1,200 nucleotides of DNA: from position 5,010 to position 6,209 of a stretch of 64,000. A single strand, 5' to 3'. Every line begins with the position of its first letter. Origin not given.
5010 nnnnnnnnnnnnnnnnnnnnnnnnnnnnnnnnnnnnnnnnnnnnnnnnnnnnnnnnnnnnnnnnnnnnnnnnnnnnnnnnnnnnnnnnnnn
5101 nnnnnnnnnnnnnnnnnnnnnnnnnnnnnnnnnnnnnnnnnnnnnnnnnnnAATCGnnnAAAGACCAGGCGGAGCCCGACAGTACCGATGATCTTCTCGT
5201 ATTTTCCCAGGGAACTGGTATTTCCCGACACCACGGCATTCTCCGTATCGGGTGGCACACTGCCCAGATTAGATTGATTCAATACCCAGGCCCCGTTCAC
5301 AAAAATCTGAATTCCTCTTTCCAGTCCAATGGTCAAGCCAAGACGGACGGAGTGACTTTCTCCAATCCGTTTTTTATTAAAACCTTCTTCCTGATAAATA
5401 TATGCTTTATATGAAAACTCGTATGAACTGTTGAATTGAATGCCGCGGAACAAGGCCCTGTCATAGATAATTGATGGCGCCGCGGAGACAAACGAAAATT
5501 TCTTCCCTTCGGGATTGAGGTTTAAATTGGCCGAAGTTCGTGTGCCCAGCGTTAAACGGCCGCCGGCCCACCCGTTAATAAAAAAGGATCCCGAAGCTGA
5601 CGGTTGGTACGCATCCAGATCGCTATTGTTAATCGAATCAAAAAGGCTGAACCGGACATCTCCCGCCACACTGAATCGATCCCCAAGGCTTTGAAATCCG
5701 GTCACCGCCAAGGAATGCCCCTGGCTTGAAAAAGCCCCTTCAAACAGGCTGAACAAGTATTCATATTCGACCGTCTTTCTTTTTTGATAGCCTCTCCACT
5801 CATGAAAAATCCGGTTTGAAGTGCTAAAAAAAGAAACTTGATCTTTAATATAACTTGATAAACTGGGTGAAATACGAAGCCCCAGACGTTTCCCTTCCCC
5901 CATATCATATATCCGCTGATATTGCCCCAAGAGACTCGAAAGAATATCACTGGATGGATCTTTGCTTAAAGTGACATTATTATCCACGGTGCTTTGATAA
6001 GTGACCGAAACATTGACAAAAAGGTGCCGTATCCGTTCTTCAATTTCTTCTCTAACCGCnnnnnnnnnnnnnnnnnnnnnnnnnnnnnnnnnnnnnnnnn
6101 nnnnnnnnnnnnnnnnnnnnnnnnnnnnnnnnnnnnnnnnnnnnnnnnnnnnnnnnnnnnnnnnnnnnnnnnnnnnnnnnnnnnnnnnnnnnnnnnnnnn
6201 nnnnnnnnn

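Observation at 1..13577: All-exported eight-gene envelope locus with no cytoplasmic partner: candidate undescribed surface secretion/assembly system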

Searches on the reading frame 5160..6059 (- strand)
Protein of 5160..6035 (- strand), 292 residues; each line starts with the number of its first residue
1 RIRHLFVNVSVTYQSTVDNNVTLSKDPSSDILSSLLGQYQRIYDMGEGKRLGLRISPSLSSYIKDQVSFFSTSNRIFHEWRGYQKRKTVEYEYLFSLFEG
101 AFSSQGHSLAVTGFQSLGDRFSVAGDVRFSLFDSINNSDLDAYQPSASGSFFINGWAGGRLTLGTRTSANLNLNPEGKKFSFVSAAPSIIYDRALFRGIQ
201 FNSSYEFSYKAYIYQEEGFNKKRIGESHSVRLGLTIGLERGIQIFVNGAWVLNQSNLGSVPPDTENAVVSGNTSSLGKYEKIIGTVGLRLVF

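Call 7: search_protein_families(library=pfam, proteins=[window:5160-6011:-], max_evalue=1)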
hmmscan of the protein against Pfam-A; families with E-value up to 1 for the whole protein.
seq(284 aa): 1 family
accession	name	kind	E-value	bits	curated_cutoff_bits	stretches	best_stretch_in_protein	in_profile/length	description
PF22774.2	DNAJC11_beta-barrel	-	0.12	12.3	27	1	216-246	168-199/227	DNAJC11, beta-barrel domain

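Call 16: find_homologous_proteins(query=window:5160-6035:-, max_evalue=0.001)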
Query seq(292 aa): 1183 candidates shared short words with the query, none scored E <= 0.001.

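Call 29: search_solved_structures(query=A2, max_evalue=10, show_alignments=0)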
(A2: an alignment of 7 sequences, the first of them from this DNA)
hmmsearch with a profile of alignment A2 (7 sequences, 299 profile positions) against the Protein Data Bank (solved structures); distinct sequences matched with E-value up to 10: 3.
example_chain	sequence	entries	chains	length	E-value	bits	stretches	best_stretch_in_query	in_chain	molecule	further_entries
3mt1_A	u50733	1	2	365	0.13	14.9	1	13-68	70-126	Putative carboxynorspermidine decarboxylase protein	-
1fn4_A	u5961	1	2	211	0.24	14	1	24-76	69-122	MONOCLONAL ANTIBODY AGAINST ACETYLCHOLINE RECEPTOR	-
3b9k_L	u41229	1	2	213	0.26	13.9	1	27-80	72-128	Fab Light Chain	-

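Call 36: search_protein_representatives(protein=window:5160-6029:-)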
Query: 290 residues. Proteins with E-value up to 0.001 (for the whole library): 11; up to 1e-10: 6; up to 1e-30: 4. The best 11 are listed.
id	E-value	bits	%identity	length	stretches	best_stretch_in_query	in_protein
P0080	2.8e-185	630.7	100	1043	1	1-290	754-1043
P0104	1.2e-52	195.6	40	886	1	3-290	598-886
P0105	1.4e-47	179.0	38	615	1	3-290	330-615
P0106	3.8e-35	138.2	31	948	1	7-290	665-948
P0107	2.5e-11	60.2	30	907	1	9-288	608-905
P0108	2.8e-11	60.0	34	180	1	100-246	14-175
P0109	8.2e-07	45.3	27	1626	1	8-288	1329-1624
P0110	8.9e-06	41.9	27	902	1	10-288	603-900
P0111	1.1e-04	38.4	27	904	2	134-288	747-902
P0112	6.8e-04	35.8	26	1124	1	13-290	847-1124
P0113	7.0e-04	35.7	29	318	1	128-287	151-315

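Call 37: search_protein_families(library=pfam, proteins=[P0106, P0107, P0109, P0110, P0111, P0112, P0113], max_evalue=0.00001)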
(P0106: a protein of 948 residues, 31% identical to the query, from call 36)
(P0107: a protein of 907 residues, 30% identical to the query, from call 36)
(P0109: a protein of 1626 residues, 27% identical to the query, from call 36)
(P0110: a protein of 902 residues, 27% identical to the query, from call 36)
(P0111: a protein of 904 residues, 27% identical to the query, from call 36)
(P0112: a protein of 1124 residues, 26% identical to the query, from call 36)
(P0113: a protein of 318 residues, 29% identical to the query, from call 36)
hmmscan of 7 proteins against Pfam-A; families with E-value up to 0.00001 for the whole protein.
P0106 (948 aa): 26 families (the best 25 are shown)
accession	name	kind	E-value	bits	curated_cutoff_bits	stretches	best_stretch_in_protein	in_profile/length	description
PF07719.23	TPR_2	-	9.6e-68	219.2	27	0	289-320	3-34/34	Tetratricopeptide repeat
PF13181.12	TPR_8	-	2.7e-66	214.6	25.7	0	104-135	2-33/34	Tetratricopeptide repeat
PF00515.34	TPR_1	-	4.2e-64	210.4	27.8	1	289-320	3-34/34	Tetratricopeptide repeat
PF13432.12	TPR_16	-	1.8e-57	191.7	32.7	5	183-245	2-64/65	Tetratricopeptide repeat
PF14559.12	TPR_19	-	5.3e-49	164.8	25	2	83-141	5-63/68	Tetratricopeptide repeat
PF13414.12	TPR_11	-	1.5e-48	162.6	26.8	1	156-190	6-40/42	TPR repeat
PF13424.12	TPR_12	-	1.2e-39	134.8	30.1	2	323-391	5-74/77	Tetratricopeptide repeat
PF13431.12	TPR_17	-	4.3e-37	123.7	24.4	0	309-342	1-34/34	Tetratricopeptide repeat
PF13428.12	TPR_14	-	6.4e-36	119.6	23.5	0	289-329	3-43/44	Tetratricopeptide repeat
PF13176.12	TPR_7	-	5.4e-31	104.5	27.9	0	214-242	1-29/36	Tetratricopeptide repeat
PF13174.12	TPR_6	-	1.2e-23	82.4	26.3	0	105-135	2-32/33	Tetratricopeptide repeat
PF23914.1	TPR_CcmH_CycH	-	2.4e-22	79.9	42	0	394-459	48-116/158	Cytochrome c-type biogenesis protein H TPR domain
PF13371.12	TPR_9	-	1.1e-20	73.9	35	0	83-142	9-68/73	Tetratricopeptide repeat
PF25064.1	ARM_TT21_5th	-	5.6e-17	62.6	27.8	0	405-497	10-99/117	TT21 fifth ARM repeats domain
PF25063.1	ARM_TT21_C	-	2.1e-15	57.6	35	0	49-210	35-196/209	Tetratricopeptide repeat protein 21 C-terminal ARM domain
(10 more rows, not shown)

P0107 (907 aa): 21 families
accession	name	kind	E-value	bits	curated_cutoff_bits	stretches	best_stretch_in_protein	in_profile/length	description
PF07719.23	TPR_2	-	2.4e-47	155.6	27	0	517-550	1-34/34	Tetratricopeptide repeat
PF13432.12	TPR_16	-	5.9e-43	145.3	32.7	3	268-330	3-65/65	Tetratricopeptide repeat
PF14559.12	TPR_19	-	3.5e-41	139.8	25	3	311-370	6-65/68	Tetratricopeptide repeat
PF00515.34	TPR_1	-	4.1e-41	137.6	27.8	0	517-550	1-34/34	Tetratricopeptide repeat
PF13428.12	TPR_14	-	1.9e-34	115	23.5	0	268-301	7-40/44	Tetratricopeptide repeat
PF13181.12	TPR_8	-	4.3e-33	111.1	25.7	0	553-578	3-28/34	Tetratricopeptide repeat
PF13414.12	TPR_11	-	3.1e-32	110.4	26.8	0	524-564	1-41/42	TPR repeat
PF13431.12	TPR_17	-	5.1e-30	101.7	24.4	0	539-572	1-34/34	Tetratricopeptide repeat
PF13174.12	TPR_6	-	2.3e-26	91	26.3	0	331-363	1-33/33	Tetratricopeptide repeat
PF13371.12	TPR_9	-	2.4e-26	92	35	1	526-595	4-73/73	Tetratricopeptide repeat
PF12895.13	ANAPC3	-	9e-25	87.2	27.2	1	504-575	9-80/82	Anaphase-promoting complex, cyclosome, subunit 3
PF13424.12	TPR_12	-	5e-23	81.5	30.1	0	80-137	5-71/77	Tetratricopeptide repeat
PF24575.1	TPR_Slam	-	1.7e-15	57.7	35.2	0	524-574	54-104/104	Surface lipoprotein assembly modifier, N-terminal TPR repeats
PF13176.12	TPR_7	-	8e-14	50.9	27.9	0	225-250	3-28/36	Tetratricopeptide repeat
PF25063.1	ARM_TT21_C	-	1.1e-12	48.8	35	0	168-333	36-201/209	Tetratricopeptide repeat protein 21 C-terminal ARM domain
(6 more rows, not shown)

P0109 (1626 aa): 26 families (the best 25 are shown)
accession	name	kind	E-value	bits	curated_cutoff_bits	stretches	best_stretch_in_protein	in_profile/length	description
PF14559.12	TPR_19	-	3.5e-83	274.4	25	3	994-1050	2-58/68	Tetratricopeptide repeat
PF13428.12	TPR_14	-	5.9e-72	231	23.5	0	127-164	2-39/44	Tetratricopeptide repeat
PF13432.12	TPR_16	-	4.4e-71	235.2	32.7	5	62-117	1-56/65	Tetratricopeptide repeat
PF07719.23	TPR_2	-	3.6e-65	211.2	27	0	798-831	1-34/34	Tetratricopeptide repeat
PF13181.12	TPR_8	-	4e-42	139.2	25.7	0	92-125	1-34/34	Tetratricopeptide repeat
PF23914.1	TPR_CcmH_CycH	-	1e-41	142.9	42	1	987-1076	54-146/158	Cytochrome c-type biogenesis protein H TPR domain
PF13431.12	TPR_17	-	2.4e-41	137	24.4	0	787-817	2-32/34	Tetratricopeptide repeat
PF00515.34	TPR_1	-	2.6e-37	125.6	27.8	0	989-1016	7-34/34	Tetratricopeptide repeat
PF13414.12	TPR_11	-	3.6e-35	119.8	26.8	0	990-1030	1-41/42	TPR repeat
PF13371.12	TPR_9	-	4.7e-32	110.3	35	0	775-840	6-71/73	Tetratricopeptide repeat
PF13174.12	TPR_6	-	1e-25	89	26.3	0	486-508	10-32/33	Tetratricopeptide repeat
PF12895.13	ANAPC3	-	3.2e-24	85.5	27.2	0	779-854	4-78/82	Anaphase-promoting complex, cyclosome, subunit 3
PF13424.12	TPR_12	-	1.5e-19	70.4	30.1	0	764-827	10-74/77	Tetratricopeptide repeat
PF25063.1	ARM_TT21_C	-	9.8e-14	52.2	35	1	1139-1289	31-178/209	Tetratricopeptide repeat protein 21 C-terminal ARM domain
PF13176.12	TPR_7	-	1.4e-13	50.2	27.9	0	1165-1193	1-29/36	Tetratricopeptide repeat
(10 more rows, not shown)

P0110 (902 aa): 18 families
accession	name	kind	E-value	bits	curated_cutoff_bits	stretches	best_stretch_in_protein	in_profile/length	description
PF14559.12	TPR_19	-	1.9e-35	121.4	25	1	163-213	5-55/68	Tetratricopeptide repeat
PF13432.12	TPR_16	-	3.1e-32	111.1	32.7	1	297-355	1-59/65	Tetratricopeptide repeat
PF07719.23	TPR_2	-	4.1e-31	104.9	27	1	511-544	1-34/34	Tetratricopeptide repeat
PF13181.12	TPR_8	-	4.4e-27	92.3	25.7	0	511-543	1-33/34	Tetratricopeptide repeat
PF13428.12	TPR_14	-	1.2e-22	78.6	23.5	0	403-443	2-42/44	Tetratricopeptide repeat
PF00515.34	TPR_1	-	8.2e-22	76.5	27.8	0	511-543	1-33/34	Tetratricopeptide repeat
PF13431.12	TPR_17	-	1.6e-21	75.1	24.4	0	175-203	5-33/34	Tetratricopeptide repeat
PF13424.12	TPR_12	-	2e-17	63.6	30.1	0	511-569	3-69/77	Tetratricopeptide repeat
PF13414.12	TPR_11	-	5.2e-16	58.5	26.8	0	164-194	9-39/42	TPR repeat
PF23914.1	TPR_CcmH_CycH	-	5.9e-16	59.1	42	0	156-246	57-150/158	Cytochrome c-type biogenesis protein H TPR domain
PF13174.12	TPR_6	-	5.1e-13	49.2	26.3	0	512-543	1-32/33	Tetratricopeptide repeat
PF13371.12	TPR_9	-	2.3e-12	47.2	35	0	491-543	9-61/73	Tetratricopeptide repeat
PF12895.13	ANAPC3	-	2.5e-12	47.3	27.2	0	499-568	10-79/82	Anaphase-promoting complex, cyclosome, subunit 3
PF13176.12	TPR_7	-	3.1e-11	42.9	27.9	0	111-132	3-24/36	Tetratricopeptide repeat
PF25063.1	ARM_TT21_C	-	3.8e-10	40.4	35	0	483-582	101-202/209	Tetratricopeptide repeat protein 21 C-terminal ARM domain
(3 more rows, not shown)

P0111 (904 aa): 24 families
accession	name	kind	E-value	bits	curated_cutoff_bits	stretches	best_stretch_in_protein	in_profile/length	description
PF07719.23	TPR_2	-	1.6e-61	199.8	27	1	75-108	1-34/34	Tetratricopeptide repeat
PF14559.12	TPR_19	-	9e-48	160.9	25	3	304-358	3-57/68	Tetratricopeptide repeat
PF00515.34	TPR_1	-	9.1e-48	158.7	27.8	1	294-325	3-34/34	Tetratricopeptide repeat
PF13181.12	TPR_8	-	1.8e-46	152.8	25.7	0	294-325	3-34/34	Tetratricopeptide repeat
PF13432.12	TPR_16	-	2.7e-46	156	32.7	3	46-108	2-64/65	Tetratricopeptide repeat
PF13431.12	TPR_17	-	1.3e-43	144.1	24.4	0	63-93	1-31/34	Tetratricopeptide repeat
PF13428.12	TPR_14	-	1.5e-40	133.9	23.5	0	185-227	2-44/44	Tetratricopeptide repeat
PF13414.12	TPR_11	-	4.9e-34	116.2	26.8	1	53-88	6-41/42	TPR repeat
PF13424.12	TPR_12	-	2.9e-30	104.7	30.1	1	409-467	6-73/77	Tetratricopeptide repeat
PF13176.12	TPR_7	-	1.7e-24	84.2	27.9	0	295-324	2-31/36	Tetratricopeptide repeat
PF13174.12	TPR_6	-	1.2e-23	82.5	26.3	0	444-465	5-26/33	Tetratricopeptide repeat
PF23914.1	TPR_CcmH_CycH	-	1.4e-20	74.2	42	1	173-245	39-114/158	Cytochrome c-type biogenesis protein H TPR domain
PF12895.13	ANAPC3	-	1.1e-18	67.7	27.2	0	390-464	8-81/82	Anaphase-promoting complex, cyclosome, subunit 3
PF13371.12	TPR_9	-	1.7e-16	60.4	35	0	271-326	8-63/73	Tetratricopeptide repeat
PF24575.1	TPR_Slam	-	2.2e-16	60.6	35.2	0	503-558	38-91/104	Surface lipoprotein assembly modifier, N-terminal TPR repeats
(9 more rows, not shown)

P0112 (1124 aa): 15 families
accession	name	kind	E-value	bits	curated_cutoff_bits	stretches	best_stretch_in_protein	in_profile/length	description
PF07719.23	TPR_2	-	2.4e-35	118.2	27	0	263-294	3-34/34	Tetratricopeptide repeat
PF14559.12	TPR_19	-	5.1e-34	116.9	25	0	203-269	1-67/68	Tetratricopeptide repeat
PF13414.12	TPR_11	-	4.1e-29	100.4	26.8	0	321-360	3-42/42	TPR repeat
PF13431.12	TPR_17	-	1.5e-28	97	24.4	0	250-281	2-33/34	Tetratricopeptide repeat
PF00515.34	TPR_1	-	2.7e-27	93.8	27.8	0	263-292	3-32/34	Tetratricopeptide repeat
PF13432.12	TPR_16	-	7.9e-27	93.8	32.7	0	575-638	2-65/65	Tetratricopeptide repeat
PF13181.12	TPR_8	-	2e-25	87.2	25.7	0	788-819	2-33/34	Tetratricopeptide repeat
PF13428.12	TPR_14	-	2e-25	87.1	23.5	0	609-646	6-43/44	Tetratricopeptide repeat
PF13424.12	TPR_12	-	4.8e-23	81.6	30.1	0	232-291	8-75/77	Tetratricopeptide repeat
PF13176.12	TPR_7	-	4.7e-19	67.2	27.9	0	263-295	1-33/36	Tetratricopeptide repeat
PF23914.1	TPR_CcmH_CycH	-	3e-18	66.6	42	0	439-537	49-150/158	Cytochrome c-type biogenesis protein H TPR domain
PF24575.1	TPR_Slam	-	4.2e-11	43.6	35.2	0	310-365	45-100/104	Surface lipoprotein assembly modifier, N-terminal TPR repeats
PF25063.1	ARM_TT21_C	-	4.4e-09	36.9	35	0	231-316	99-184/209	Tetratricopeptide repeat protein 21 C-terminal ARM domain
PF13371.12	TPR_9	-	4.9e-07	30.1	35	0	580-638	5-63/73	Tetratricopeptide repeat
PF25064.1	ARM_TT21_5th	-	6.8e-06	26.8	27.8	0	621-672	18-69/117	TT21 fifth ARM repeats domain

P0113 (318 aa): 0 families

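Call 41: search_solved_structures(query=A4, max_evalue=10)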
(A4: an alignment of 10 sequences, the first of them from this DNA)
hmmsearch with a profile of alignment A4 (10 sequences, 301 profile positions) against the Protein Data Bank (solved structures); distinct sequences matched with E-value up to 10: 1.
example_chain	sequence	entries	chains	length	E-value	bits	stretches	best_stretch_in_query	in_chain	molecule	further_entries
6x9z_A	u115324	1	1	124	0.44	12.9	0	212-265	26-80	Transmembrane beta-barrels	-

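Call 45: find_encoding_contigs(protein=P0107, flank=10000, max_places=2)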
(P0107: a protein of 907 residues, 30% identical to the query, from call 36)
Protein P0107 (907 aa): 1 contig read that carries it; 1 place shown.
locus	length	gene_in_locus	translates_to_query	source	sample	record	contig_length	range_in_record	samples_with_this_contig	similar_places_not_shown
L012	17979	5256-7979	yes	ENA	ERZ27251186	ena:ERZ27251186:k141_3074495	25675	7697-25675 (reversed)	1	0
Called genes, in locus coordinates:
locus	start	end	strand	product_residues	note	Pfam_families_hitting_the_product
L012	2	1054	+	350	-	?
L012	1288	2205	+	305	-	PF07044:DUF1329 (faint), PF17131:TP_0789-like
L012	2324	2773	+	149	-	-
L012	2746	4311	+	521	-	PF06980:DUF1302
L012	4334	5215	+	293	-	-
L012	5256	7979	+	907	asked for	PF13432:TPR_16 (weak), PF14559:TPR_19 (weak), PF13432:TPR_16 (weak), PF14559:TPR_19, PF12895:ANAPC3, PF13432:TPR_16 (weak), PF00515:TPR_1 (weak), PF13371:TPR_9 (weak), +19 more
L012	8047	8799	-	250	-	PF01061:ABC2_membrane, PF12698:ABC2_membrane_3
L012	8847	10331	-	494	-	PF00005:ABC_tran, PF13304:AAA_21 (weak), PF13732:DrrA1-3_C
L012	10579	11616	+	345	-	PF00814:TsaD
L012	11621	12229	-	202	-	PF02660:G3P_acyltransf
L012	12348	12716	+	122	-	PF02152:FolB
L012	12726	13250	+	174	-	PF01288:HPPK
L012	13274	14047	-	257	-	PF00106:adh_short, PF08659:KR, PF23441:SDR, PF13561:adh_short_C2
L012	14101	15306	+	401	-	PF02636:Methyltransf_28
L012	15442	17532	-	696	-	PF01757:Acyl_transf_3, PF19040:SGNH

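Call 46: find_encoding_contigs(protein=P0109, flank=10000, max_places=2)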
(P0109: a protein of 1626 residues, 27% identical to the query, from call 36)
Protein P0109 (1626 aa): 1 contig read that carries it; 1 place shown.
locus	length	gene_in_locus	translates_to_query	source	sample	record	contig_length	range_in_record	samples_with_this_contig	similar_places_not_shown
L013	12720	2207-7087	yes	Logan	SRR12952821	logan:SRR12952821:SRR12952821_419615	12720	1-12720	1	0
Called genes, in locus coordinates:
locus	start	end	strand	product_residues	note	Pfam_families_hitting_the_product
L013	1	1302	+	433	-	?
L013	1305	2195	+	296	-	-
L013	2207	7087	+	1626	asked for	PF13432:TPR_16, PF14559:TPR_19 (weak), PF23914:TPR_CcmH_CycH (weak), PF13432:TPR_16 (weak), PF14559:TPR_19 (weak), PF13432:TPR_16 (weak), PF14559:TPR_19, PF13432:TPR_16, +26 more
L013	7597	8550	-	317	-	-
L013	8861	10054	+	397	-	-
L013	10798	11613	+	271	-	PF17131:TP_0789-like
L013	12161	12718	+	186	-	?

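Call 48: predict_structure(alignment_id=A4)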
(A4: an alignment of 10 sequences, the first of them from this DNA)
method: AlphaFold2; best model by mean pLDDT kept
length: 290 residues; sequences in the alignment: 10
mean_pLDDT: 90.3   pTM: 0.83
mean pLDDT of the five models: 90.3, 88.0, 83.9, 83.9, 83.4
residues with pLDDT >= 90: 199; 70-90: 72; 50-70: 18; < 50: 1
segments of 3 or more residues with pLDDT < 50: none
pLDDT, mean of each block of 10 residues (from residue 1): 83 92 87 96 93 95 88 96 95 90 96 95 97 86 97 95 96 86 97 93 96 84 95 91 96 76 58 77 95
secondary structure, 60 per line:
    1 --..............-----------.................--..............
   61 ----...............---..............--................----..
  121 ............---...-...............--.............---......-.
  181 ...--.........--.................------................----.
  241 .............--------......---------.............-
elements in order: E3-16 E28-44 E47-60 E65-79 E83-96 E99-114 E119-132 E140-154 E157-169 H173-178 E180-183 E186-194 E197-213 E220-235 E240-253 H262-267 E277-289
